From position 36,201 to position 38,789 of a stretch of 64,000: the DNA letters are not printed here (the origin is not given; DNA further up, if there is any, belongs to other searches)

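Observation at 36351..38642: Signal-peptide-bearing fusion of a PolB-type nucleotidyltransferase and a NadD-like adenylyltransferase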

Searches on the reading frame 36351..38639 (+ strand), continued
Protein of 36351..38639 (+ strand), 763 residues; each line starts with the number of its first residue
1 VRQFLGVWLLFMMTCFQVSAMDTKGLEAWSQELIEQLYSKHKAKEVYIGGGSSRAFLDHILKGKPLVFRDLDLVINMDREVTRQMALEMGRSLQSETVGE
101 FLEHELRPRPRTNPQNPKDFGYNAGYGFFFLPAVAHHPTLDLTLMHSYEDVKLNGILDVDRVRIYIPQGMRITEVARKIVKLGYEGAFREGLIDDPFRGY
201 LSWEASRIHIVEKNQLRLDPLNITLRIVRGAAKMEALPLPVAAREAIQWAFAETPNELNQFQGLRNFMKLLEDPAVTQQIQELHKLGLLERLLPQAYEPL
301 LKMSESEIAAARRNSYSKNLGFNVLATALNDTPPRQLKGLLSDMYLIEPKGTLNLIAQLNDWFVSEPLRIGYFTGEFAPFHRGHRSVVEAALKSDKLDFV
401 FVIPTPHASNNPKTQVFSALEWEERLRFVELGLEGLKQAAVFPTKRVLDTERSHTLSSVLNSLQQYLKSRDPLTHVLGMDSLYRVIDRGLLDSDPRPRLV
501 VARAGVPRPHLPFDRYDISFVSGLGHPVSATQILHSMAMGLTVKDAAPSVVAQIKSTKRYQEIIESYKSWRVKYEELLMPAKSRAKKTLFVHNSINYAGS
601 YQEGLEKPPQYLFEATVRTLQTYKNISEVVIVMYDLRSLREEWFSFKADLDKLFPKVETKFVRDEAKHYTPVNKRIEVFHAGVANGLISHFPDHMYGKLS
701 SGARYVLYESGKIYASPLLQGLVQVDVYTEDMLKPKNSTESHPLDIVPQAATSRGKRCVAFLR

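Call 25: search_protein_families(library=pfam, proteins=[P0030, P0032, P0035, P0042, P0085, P0055, P0108, P0110, P0044, P0037], max_evalue=0.01)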
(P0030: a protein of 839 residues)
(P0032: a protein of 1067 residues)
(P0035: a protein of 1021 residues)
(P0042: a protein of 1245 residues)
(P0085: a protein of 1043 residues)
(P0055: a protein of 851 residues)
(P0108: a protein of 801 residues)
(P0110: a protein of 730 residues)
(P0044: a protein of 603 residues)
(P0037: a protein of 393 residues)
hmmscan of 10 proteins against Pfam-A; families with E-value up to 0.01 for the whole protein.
P0030 (839 aa): 2 families
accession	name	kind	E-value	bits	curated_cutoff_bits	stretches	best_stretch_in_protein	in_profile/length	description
PF01725.21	Ham1p_like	-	4.5e-19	69.5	22.5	1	663-835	1-186/186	Ham1 family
PF01467.32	CTP_transf_like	-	7.2e-11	42.9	21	1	461-627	1-132/133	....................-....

P0032 (1067 aa): 1 family
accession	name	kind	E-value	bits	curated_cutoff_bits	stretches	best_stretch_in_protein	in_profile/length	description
PF01467.32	CTP_transf_like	-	6e-18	65.8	21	1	881-1009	2-114/133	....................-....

P0035 (1021 aa): 3 families
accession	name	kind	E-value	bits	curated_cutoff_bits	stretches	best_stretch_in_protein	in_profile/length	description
PF01467.32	CTP_transf_like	-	2.2e-22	80.1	21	2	828-966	2-114/133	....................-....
PF01725.21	Ham1p_like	-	0.0019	18.6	22.5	1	654-781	2-141/186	Ham1 family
PF05636.17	HIGH_NTase1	-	0.008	15.9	27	0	462-493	10-40/402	HIGH Nucleotidyl Transferase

P0042 (1245 aa): 0 families

P0085 (1043 aa): 2 families
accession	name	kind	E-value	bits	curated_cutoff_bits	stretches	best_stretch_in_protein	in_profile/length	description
PF22088.1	HIT-like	-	9.9e-40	136.3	27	1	849-1018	1-159/162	HIT-related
PF01467.32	CTP_transf_like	-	0.00055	20.6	21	1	476-642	1-132/133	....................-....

P0055 (851 aa): 2 families
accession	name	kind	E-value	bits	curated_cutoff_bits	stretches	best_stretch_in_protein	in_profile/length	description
PF08240.17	ADH_N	-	1.9e-11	44.5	23.5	1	62-173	2-103/104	Alcohol dehydrogenase GroES-like domain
PF16912.11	Glu_dehyd_C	-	0.0051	16.7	34.9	1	193-260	7-78/211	Glucose dehydrogenase C-terminus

P0108 (801 aa): 2 families
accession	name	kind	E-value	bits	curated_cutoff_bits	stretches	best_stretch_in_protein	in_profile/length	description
PF00224.27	PK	-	5.4e-43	147.8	30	1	469-746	5-281/328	Pyruvate kinase, barrel domain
PF03328.21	HpcH_HpaI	-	0.00012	21.9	25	1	645-732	78-172/221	HpcH/HpaI aldolase/citrate lyase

P0110 (730 aa): 4 families
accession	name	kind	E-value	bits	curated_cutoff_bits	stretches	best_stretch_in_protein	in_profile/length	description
PF01636.29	APH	-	1.9e-14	54.4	23.2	1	59-283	3-225/239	Phosphotransferase enzyme family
PF01633.27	Choline_kinase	-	6.1e-08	32.8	29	1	64-299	7-247/300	Choline/ethanolamine kinase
PF02958.26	EcKL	-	4.3e-05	23.4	22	1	167-290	160-288/294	Ecdysteroid kinase-like family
PF16238.11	DUF4897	-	0.0089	16.3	28.6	0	154-210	18-71/157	Domain of unknown function (DUF4897)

P0044 (603 aa): 5 families
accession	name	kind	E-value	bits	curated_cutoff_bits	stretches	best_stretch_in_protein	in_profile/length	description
PF00561.26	Abhydrolase_1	-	9e-14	52.2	25.8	1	408-518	2-102/245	alpha/beta hydrolase fold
PF12146.15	Hydrolase_4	-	1e-13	51.6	27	1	405-522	3-113/239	Serine aminopeptidase, S33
PF12697.13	Abhydrolase_6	-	8.6e-09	36.8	26.3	1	409-536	1-103/217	Alpha/beta hydrolase family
PF00326.27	Peptidase_S9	-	5.9e-07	29.6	22.6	1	429-519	10-97/213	Prolyl oligopeptidase family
PF12048.14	DUF3530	-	0.00092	19.1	29.8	1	464-515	173-224/310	Protein of unknown function (DUF3530)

P0037 (393 aa): 0 families

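Call 26: fold_search(model_id=the predicted structure, library=pdb)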
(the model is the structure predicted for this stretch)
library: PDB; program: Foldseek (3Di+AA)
matches with E <= 10: 829; with E <= 0.001: 80
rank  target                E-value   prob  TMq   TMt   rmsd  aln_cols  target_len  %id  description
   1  1kaq_A                1.2e-06  1.00  0.20  0.74   4.0       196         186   20  Structure of Bacillus subtilis Nicotinic Acid Mononucleotide Adenylyl Transferase (released 2002-07-12)
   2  3e27_D                1.3e-06  1.00  0.20  0.73   4.1       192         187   20  Nicotinic acid mononucleotide (NaMN) adenylyltransferase from Bacillus anthracis: product complex (released 2008-09-09)
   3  4wc2_A                1.3e-06  1.00  0.26  0.50  15.2       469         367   14  Crystal structure of tRNA nucleotidyltransferase complexed with a primer tRNA and an incoming ATP analog (released 2015-04-15)
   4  3wfs_D                1.9e-06  1.00  0.26  0.42   7.8       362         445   13  tRNA processing enzyme complex 3 (released 2014-01-01)
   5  3h37_B                2.3e-06  1.00  0.30  0.50   6.7       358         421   14  The structure of CCA-adding enzyme apo form I (released 2009-10-13)
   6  3wfp_E                2.7e-06  1.00  0.28  0.47   6.2       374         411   13  tRNA processing enzyme (apo form 2) (released 2014-01-01)
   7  3h39_A                2.8e-06  1.00  0.25  0.42  10.4       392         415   14  The complex structure of CCA-adding enzyme with ATP (released 2009-10-13)
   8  3wfq_G                3.1e-06  1.00  0.26  0.41   7.6       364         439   14  tRNA processing enzyme complex 1 (released 2014-01-01)
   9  3wfp_C                3.3e-06  1.00  0.28  0.47   6.5       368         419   13  tRNA processing enzyme (apo form 2) (released 2014-01-01)
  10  4wby                  3.3e-06  1.00  0.27  0.51   7.4       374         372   14  tRNA-processing enzyme (apo form I) (released 2015-04-15)
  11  3wfo_B                3.4e-06  1.00  0.28  0.48   5.0       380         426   14  tRNA processing enzyme (apo form 1) (released 2014-01-01)
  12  4wbz_B                3.4e-06  1.00  0.26  0.51   7.5       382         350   15  tRNA-processing enzyme (apo form 2) (released 2015-04-15)
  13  3dv2_A                4.0e-06  1.00  0.19  0.67   5.4       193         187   20  Crystal Structure of nicotinic acid mononucleotide adenylyltransferase from Bacillus anthracis (released 2008-11-04)
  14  3wfr_F                4.0e-06  1.00  0.24  0.39   8.9       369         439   14  tRNA processing enzyme complex 2 (released 2014-01-01)
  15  5deo_C                4.2e-06  1.00  0.20  0.77   4.2       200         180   18  Mycobacterium abscessus NadD in complex with nicotinic acid adenine dinucleotide (released 2016-08-24)
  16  3wfs_C                4.2e-06  1.00  0.25  0.41   8.2       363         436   15  tRNA processing enzyme complex 3 (released 2014-01-01)
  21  3e27_B                6.8e-06  1.00  0.21  0.76   3.9       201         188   20  Nicotinic acid mononucleotide (NaMN) adenylyltransferase from Bacillus anthracis: product complex (released 2008-09-09)
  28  5deo_D                1.0e-05  1.00  0.20  0.78   4.1       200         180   18  Mycobacterium abscessus NadD in complex with nicotinic acid adenine dinucleotide (released 2016-08-24)
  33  5deo_A                1.5e-05  1.00  0.21  0.75   4.5       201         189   19  Mycobacterium abscessus NadD in complex with nicotinic acid adenine dinucleotide (released 2016-08-24)
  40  3e27_A                2.3e-05  1.00  0.21  0.75   3.8       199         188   20  Nicotinic acid mononucleotide (NaMN) adenylyltransferase from Bacillus anthracis: product complex (released 2008-09-09)
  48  1kaq_E                4.9e-05  1.00  0.20  0.77   3.3       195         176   18  Structure of Bacillus subtilis Nicotinic Acid Mononucleotide Adenylyl Transferase (released 2002-07-12)
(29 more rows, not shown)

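Call 34: find_encoding_contigs(protein=P0010, flank=8000, max_places=1)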
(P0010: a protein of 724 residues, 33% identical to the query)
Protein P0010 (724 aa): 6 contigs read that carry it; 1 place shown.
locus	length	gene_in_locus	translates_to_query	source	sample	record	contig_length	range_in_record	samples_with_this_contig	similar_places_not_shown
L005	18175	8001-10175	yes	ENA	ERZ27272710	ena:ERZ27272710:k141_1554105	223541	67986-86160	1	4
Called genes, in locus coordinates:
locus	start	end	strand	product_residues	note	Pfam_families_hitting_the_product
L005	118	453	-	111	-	PF00254:FKBP_C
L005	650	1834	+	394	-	-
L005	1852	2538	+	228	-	PF02798:GST_N, PF13409:GST_N_2, PF13417:GST_N_3, PF13410:GST_C_2 (weak)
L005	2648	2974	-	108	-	PF01638:HxlR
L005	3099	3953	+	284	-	PF01073:3Beta_HSD (weak), PF01370:Epimerase (weak), PF02254:TrkA_N (weak), PF05368:NmrA, PF07993:NAD_binding_4 (weak), PF13460:NAD_binding_10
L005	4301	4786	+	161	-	-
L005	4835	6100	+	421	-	-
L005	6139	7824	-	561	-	PF05922:Inhibitor_I9, PF00082:Peptidase_S8, PF04151:PPC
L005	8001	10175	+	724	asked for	PF01467:CTP_transf_like (faint)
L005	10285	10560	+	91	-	-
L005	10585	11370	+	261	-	PF00106:adh_short, PF01370:Epimerase, PF08659:KR, PF13561:adh_short_C2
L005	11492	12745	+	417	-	-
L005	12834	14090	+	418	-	PF06123:CreD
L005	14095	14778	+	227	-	PF00072:Response_reg, PF00486:Trans_reg_C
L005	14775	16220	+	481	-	PF14501:HATPase_c_5 (faint), PF00512:HisKA, PF02518:HATPase_c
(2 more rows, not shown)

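Call 35: find_encoding_contigs(protein=P0009, flank=8000, max_places=1)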
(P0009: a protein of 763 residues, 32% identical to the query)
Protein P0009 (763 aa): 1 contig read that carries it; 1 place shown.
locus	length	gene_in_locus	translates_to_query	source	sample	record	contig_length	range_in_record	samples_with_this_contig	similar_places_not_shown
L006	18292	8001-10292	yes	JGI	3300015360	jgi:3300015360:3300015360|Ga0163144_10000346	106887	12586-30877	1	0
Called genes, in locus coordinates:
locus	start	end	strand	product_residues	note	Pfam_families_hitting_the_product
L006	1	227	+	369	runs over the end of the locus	-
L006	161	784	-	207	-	PF02390:Methyltransf_4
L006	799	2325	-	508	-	PF00496:SBP_bac_5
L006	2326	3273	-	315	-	-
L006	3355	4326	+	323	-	PF03060:NMO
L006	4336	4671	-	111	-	PF28289:BV97_02767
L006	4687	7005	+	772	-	-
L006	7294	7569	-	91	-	PF05016:ParE_toxin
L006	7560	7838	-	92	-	PF02604:PhdYeFM_antitox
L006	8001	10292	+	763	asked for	PF01467:CTP_transf_like (weak)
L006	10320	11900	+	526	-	-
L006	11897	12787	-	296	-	PF01553:Acyltransferase, PF03982:DAGAT (weak)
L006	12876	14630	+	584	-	PF07969:Amidohydro_3, PF01979:Amidohydro_1 (faint), PF07969:Amidohydro_3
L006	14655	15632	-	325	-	PF03462:PCRF, PF00472:RF-1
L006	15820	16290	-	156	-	PF02130:YbeY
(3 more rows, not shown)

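Call 36: find_encoding_contigs(protein=P0003, flank=8000, max_places=1)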
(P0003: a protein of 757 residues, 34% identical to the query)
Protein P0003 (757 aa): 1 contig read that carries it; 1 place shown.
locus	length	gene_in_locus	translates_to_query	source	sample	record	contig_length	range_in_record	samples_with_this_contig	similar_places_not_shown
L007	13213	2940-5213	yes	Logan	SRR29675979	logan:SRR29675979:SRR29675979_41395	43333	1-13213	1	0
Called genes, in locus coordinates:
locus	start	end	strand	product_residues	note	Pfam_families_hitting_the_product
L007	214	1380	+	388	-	-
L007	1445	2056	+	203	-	-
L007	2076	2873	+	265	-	PF08282:Hydrolase_3 (weak)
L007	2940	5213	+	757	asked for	-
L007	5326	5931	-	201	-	-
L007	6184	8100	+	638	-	PF18626:Gln_deamidase_2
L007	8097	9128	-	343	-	PF00849:PseudoU_synth_2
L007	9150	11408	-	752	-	PF08298:AAA_PrkA, PF06798:PrkA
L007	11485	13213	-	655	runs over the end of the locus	PF00149:Metallophos, PF02872:5_nucleotid_C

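Call 53: list_cluster_members(proteins=[P0001, P0017, P0029, P0030, P0035, P0036, P0037, P0085, P0067, P0010])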
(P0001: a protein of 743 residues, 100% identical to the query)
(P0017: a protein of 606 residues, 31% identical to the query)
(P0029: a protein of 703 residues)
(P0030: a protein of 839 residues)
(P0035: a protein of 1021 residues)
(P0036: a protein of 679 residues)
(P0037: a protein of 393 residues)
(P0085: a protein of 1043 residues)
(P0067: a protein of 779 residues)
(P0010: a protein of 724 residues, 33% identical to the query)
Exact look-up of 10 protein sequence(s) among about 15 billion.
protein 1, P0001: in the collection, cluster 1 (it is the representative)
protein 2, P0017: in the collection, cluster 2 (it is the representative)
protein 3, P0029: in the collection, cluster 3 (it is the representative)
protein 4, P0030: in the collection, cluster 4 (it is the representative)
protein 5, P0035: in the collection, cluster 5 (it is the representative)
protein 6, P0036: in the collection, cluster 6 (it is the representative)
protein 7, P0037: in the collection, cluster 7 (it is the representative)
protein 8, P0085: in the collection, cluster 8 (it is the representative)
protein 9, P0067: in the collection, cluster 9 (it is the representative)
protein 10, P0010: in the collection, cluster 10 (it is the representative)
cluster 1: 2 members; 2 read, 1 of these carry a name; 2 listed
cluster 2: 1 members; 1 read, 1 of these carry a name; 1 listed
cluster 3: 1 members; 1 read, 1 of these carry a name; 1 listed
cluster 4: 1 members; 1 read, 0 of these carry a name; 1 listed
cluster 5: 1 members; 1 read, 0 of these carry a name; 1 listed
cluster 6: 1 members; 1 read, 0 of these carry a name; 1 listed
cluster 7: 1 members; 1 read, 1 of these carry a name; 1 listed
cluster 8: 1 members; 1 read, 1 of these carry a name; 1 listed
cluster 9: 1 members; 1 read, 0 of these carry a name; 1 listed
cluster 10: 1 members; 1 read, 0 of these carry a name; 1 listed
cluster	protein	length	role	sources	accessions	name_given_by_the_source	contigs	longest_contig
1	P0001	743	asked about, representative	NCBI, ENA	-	-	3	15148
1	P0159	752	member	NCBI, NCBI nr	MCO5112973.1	MAG: adenylyltransferase/cytidyltransferase family protein [Bdellovibrionaceae bacterium] | adenylyltransferase/cytidyltransferase family protein [Pseudobdellovibrionaceae bacterium]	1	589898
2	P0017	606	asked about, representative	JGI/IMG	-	nicotinate-nucleotide adenylyltransferase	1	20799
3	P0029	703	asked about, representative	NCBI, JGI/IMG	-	nicotinate-nucleotide adenylyltransferase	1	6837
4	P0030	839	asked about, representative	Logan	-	-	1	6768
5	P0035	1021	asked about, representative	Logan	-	-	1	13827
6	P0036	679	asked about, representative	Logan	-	-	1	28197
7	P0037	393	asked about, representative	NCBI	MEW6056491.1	MAG: hypothetical protein AB1540_07735 [Bdellovibrionota bacterium]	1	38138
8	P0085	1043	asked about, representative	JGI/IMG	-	nicotinic acid mononucleotide adenylyltransferase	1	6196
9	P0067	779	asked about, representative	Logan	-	-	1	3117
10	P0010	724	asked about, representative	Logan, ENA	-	-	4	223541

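Call 62: list_cluster_members(proteins=[P0041, P0048, P0050, P0056, P0064, P0076, P0094, P0108, P0110, P0146])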
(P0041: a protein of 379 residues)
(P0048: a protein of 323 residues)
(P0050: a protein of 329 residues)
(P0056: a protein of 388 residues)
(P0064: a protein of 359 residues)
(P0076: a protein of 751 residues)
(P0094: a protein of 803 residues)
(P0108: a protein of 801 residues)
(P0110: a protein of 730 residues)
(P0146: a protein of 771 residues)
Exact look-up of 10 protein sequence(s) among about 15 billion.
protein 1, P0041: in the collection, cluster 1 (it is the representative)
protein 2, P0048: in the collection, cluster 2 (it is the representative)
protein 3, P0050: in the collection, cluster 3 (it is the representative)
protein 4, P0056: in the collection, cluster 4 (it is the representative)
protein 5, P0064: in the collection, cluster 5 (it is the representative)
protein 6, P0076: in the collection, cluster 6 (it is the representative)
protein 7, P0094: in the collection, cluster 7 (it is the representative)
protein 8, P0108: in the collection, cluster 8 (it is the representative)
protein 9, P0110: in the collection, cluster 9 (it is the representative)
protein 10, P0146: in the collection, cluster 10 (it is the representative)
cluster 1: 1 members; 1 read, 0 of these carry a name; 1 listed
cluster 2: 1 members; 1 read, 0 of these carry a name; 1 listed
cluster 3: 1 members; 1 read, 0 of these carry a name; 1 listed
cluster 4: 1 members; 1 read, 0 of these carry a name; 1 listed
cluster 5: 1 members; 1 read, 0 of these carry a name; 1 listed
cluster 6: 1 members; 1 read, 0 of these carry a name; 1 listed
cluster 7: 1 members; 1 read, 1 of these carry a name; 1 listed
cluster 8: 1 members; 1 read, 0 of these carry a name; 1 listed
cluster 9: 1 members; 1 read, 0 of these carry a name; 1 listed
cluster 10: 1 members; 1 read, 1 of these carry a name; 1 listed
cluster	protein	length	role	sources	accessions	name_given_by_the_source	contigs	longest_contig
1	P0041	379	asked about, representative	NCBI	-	-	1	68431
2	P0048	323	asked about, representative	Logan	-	-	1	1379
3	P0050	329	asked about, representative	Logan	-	-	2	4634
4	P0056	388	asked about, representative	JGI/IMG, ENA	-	-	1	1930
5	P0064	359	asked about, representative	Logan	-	-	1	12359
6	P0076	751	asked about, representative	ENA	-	-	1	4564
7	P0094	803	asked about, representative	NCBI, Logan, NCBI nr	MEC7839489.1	MAG: hypothetical protein VX777_05580 [Chlamydiota bacterium] | hypothetical protein [Chlamydiota bacterium]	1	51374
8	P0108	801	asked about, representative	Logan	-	-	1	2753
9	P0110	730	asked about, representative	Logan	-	-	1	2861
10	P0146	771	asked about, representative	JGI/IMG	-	nicotinate-nucleotide adenylyltransferase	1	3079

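Call 64: search_protein_families(library=padloc, proteins=[window:36351-38639:+, P0030, P0085, P0037], max_evalue=0.1)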
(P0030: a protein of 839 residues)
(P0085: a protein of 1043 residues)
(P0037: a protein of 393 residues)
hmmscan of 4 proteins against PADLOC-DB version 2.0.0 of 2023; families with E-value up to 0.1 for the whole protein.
window:36351-38639:+ (763 aa): 0 families

P0030 (839 aa): 0 families

P0085 (1043 aa): 0 families

P0037 (393 aa): 1 family
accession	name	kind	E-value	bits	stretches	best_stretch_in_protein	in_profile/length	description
PDLC04883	PDC-S05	-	0.039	12.1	0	249-282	37-70/87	-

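Call 71: find_encoding_contigs(protein=P0043, flank=7000, max_places=1)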
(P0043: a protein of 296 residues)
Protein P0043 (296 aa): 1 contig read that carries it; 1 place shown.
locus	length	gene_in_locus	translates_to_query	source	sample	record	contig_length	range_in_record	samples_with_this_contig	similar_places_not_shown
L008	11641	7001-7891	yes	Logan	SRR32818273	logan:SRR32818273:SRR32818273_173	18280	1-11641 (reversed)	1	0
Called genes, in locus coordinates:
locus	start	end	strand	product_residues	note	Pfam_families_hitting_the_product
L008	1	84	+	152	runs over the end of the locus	PF00436:SSB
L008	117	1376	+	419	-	-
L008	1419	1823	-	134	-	-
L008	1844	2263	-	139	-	PF00903:Glyoxalase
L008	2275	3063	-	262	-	PF03099:BPL_LplA_LipB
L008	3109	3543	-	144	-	-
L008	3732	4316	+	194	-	PF00857:Isochorismatase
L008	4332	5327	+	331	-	PF00491:Arginase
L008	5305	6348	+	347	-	PF00730:HhH-GPD, PF00633:HHH (weak), PF14815:NUDIX_4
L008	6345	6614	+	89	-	PF04362:Iron_traffic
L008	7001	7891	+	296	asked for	-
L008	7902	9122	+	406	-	PF00083:Sugar_tr, PF06609:TRI12, PF07690:MFS_1, PF13347:MFS_2 (weak), PF05977:MFS_3, PF07690:MFS_1 (weak)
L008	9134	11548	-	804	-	PF17152:CHASE8, PF00672:HAMP, PF00512:HisKA, PF02518:HATPase_c, PF00072:Response_reg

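Call 72: find_encoding_contigs(protein=P0017, flank=7000, max_places=1)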
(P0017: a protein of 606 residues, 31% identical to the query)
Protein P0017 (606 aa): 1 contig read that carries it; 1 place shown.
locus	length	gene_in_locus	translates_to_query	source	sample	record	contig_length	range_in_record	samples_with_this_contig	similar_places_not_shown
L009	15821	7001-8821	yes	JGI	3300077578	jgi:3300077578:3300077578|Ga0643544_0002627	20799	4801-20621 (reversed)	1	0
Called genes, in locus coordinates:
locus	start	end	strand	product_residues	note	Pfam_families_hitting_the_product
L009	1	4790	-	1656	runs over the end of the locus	?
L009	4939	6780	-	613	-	-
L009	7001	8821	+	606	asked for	PF01467:CTP_transf_like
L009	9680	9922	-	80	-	-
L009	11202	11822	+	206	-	-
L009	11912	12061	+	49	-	-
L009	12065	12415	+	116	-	PF00589:Phage_integrase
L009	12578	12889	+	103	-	-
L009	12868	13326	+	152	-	PF25212:HVO_A0114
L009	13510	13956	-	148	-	-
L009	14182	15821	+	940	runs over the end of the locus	PF00580:UvrD-helicase (faint), PF01443:Viral_helicase1 (faint), PF13245:AAA_19 (faint)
